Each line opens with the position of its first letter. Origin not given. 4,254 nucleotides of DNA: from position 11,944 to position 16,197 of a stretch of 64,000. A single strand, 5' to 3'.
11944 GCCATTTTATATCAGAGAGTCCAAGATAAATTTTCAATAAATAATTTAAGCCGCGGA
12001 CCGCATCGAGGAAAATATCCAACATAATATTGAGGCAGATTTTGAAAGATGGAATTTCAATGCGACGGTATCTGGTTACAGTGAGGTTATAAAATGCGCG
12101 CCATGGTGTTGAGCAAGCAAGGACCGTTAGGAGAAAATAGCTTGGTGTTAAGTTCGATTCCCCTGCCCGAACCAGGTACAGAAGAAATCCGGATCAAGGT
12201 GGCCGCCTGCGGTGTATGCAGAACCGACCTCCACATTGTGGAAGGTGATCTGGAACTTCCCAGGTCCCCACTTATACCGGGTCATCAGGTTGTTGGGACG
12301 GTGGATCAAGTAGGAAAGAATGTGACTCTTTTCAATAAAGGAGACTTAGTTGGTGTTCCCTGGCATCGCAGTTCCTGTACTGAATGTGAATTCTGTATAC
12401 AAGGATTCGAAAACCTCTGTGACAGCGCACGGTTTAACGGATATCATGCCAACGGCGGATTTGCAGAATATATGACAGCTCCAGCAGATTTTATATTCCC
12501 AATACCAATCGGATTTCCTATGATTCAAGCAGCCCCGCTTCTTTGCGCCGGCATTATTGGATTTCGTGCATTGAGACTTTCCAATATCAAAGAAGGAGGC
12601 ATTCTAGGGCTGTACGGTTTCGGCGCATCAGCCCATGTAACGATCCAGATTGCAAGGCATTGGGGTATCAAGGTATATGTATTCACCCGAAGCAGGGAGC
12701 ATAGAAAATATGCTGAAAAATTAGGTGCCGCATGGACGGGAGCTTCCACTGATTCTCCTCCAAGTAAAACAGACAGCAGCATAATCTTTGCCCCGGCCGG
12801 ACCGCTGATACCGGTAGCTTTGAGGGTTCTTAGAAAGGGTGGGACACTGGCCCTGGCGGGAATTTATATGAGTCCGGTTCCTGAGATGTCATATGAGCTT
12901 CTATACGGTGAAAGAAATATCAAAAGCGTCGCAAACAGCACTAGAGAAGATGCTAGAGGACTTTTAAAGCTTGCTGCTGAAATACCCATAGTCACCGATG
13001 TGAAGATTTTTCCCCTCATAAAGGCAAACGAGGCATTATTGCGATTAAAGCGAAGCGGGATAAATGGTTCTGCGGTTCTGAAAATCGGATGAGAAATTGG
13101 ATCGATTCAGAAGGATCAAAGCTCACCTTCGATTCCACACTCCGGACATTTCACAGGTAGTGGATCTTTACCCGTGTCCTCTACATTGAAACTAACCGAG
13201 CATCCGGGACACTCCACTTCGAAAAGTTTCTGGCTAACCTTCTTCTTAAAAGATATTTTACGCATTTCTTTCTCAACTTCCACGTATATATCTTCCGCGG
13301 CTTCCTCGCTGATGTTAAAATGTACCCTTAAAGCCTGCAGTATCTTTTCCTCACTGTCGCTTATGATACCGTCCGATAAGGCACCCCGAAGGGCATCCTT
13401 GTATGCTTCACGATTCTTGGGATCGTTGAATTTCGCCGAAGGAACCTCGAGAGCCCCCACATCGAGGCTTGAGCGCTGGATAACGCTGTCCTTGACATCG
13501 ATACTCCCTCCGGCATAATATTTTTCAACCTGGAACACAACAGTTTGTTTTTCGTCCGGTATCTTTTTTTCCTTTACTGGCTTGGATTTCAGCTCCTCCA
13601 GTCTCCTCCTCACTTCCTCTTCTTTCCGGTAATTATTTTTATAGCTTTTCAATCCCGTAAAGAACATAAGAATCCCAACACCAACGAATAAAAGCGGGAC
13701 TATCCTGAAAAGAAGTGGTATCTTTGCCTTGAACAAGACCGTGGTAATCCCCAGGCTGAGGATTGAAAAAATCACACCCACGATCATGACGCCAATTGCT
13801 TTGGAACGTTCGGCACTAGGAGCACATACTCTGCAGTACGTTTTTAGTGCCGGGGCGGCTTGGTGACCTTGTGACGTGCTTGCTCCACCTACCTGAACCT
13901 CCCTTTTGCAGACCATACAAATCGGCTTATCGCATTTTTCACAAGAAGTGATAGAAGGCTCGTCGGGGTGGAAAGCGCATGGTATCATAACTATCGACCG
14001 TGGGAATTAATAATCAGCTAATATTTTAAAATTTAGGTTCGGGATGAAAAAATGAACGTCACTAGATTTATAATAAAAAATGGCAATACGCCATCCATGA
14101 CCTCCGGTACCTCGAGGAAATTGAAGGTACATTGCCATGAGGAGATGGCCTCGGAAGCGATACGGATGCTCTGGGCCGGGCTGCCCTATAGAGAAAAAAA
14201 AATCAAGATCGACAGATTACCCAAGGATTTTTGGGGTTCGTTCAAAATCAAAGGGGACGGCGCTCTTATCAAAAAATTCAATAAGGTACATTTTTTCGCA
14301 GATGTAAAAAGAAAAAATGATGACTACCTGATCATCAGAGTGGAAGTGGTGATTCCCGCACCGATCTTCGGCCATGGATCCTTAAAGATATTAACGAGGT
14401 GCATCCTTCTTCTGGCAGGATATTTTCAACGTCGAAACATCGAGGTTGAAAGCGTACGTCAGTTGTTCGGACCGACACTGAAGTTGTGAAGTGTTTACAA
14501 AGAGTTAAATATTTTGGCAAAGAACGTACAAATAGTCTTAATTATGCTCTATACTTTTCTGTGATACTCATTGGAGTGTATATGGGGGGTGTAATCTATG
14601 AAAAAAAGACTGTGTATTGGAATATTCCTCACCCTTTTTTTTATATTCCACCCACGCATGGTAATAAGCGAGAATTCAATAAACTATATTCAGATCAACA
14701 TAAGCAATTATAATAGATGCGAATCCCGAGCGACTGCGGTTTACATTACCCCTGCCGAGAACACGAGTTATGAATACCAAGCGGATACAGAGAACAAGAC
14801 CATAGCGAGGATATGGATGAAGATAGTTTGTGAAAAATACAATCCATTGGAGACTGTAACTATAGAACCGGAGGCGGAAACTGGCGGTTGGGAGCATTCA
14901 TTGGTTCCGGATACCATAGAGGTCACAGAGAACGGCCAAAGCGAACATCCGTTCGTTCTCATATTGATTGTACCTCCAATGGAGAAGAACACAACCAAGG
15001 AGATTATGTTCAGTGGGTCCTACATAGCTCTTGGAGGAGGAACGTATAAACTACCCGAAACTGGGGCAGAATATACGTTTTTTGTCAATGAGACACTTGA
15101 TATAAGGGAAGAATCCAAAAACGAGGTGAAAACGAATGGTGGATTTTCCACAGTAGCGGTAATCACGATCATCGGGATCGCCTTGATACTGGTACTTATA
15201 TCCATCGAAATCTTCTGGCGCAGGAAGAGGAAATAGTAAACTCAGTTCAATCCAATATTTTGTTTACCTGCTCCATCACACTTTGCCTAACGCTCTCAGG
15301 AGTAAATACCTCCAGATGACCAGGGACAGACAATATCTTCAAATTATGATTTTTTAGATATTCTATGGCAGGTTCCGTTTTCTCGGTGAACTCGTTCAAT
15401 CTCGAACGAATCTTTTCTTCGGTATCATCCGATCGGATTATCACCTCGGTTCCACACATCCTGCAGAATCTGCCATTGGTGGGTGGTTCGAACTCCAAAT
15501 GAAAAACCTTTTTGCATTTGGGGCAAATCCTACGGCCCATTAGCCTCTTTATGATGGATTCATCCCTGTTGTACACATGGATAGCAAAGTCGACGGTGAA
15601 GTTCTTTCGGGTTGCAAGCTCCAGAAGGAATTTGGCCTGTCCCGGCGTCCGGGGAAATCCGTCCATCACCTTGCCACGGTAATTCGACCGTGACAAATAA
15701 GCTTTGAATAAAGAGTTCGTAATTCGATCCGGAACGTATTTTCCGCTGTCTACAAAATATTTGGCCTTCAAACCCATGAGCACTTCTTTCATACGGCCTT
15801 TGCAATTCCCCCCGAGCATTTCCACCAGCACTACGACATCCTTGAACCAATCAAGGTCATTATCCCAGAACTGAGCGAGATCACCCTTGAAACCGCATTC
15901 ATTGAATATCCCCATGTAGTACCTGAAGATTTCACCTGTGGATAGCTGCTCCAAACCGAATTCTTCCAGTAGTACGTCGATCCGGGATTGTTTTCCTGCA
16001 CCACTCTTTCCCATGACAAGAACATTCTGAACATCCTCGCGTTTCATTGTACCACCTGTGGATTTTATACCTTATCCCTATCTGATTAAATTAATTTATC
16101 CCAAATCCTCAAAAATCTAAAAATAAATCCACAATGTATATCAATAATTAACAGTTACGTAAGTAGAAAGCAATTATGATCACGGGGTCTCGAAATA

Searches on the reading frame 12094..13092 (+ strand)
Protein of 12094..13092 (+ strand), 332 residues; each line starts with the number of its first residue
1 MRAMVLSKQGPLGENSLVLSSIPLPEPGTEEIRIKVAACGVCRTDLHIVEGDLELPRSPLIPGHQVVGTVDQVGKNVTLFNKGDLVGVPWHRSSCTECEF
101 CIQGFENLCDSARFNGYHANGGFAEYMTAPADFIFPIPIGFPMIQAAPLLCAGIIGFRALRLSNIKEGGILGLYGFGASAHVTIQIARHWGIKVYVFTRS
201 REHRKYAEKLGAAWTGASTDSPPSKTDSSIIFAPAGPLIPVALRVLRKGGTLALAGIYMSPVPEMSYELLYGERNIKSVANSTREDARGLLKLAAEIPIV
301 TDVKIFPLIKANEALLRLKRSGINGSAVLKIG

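Call 30: search_protein_families(library=pfam, proteins=[window:12094-13092:+], max_evalue=0.001)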
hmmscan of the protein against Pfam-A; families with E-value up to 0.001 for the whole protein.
window:12094-13092:+ (332 aa): 2 families
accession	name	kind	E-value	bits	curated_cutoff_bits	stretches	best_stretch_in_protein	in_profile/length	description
PF08240.17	ADH_N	-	1.9e-31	108.8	23.5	1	29-138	2-103/104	Alcohol dehydrogenase GroES-like domain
PF00107.32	ADH_zinc_N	-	2.1e-12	47.6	31.8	1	181-295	4-128/129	Zinc-binding dehydrogenase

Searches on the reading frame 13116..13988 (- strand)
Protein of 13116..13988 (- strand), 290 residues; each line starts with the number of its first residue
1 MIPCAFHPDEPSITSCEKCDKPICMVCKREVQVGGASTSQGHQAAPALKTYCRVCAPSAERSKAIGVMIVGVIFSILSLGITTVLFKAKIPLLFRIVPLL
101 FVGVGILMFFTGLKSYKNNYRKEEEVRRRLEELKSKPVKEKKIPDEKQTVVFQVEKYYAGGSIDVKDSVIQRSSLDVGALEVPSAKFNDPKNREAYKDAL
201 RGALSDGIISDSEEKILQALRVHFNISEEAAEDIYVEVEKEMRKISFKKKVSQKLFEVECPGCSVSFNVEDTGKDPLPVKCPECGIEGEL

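Call 30: search_protein_families(library=pfam, proteins=[window:13116-13988:-], max_evalue=0.001)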
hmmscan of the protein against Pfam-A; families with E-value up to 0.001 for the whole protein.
window:13116-13988:- (290 aa): 2 families
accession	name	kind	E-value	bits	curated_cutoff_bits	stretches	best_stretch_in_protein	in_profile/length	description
PF00643.29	zf-B_box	-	0.00028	21.4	24.1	1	2-28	4-30/42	B-box zinc finger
PF22586.1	ANCHR-like_BBOX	-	0.001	19.6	27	1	4-43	2-38/39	ANCHR-like B-box zinc-binding domain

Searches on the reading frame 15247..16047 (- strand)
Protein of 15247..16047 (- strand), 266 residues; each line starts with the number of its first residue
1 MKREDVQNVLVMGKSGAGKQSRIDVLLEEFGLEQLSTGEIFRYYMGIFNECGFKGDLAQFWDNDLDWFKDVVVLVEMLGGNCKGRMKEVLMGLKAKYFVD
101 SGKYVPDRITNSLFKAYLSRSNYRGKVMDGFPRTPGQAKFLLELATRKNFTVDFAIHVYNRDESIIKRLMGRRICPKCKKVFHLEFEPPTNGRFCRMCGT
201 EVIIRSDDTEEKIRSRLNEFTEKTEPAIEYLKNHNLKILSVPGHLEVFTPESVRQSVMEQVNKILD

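Call 30: search_protein_families(library=pfam, proteins=[window:15247-16047:-], max_evalue=0.001)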
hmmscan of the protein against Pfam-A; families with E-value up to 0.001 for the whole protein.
window:15247-16047:- (266 aa): 3 families
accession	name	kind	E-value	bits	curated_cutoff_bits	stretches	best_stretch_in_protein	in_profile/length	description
PF00406.28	ADK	-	4e-27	95.6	26.8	1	88-234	38-149/151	Adenylate kinase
PF05191.20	ADK_lid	-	4.5e-11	42.9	26.6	1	172-207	1-36/36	Adenylate kinase, active site lid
PF13207.12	AAA_17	-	1e-07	32.7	27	0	101-173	48-123/136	AAA domain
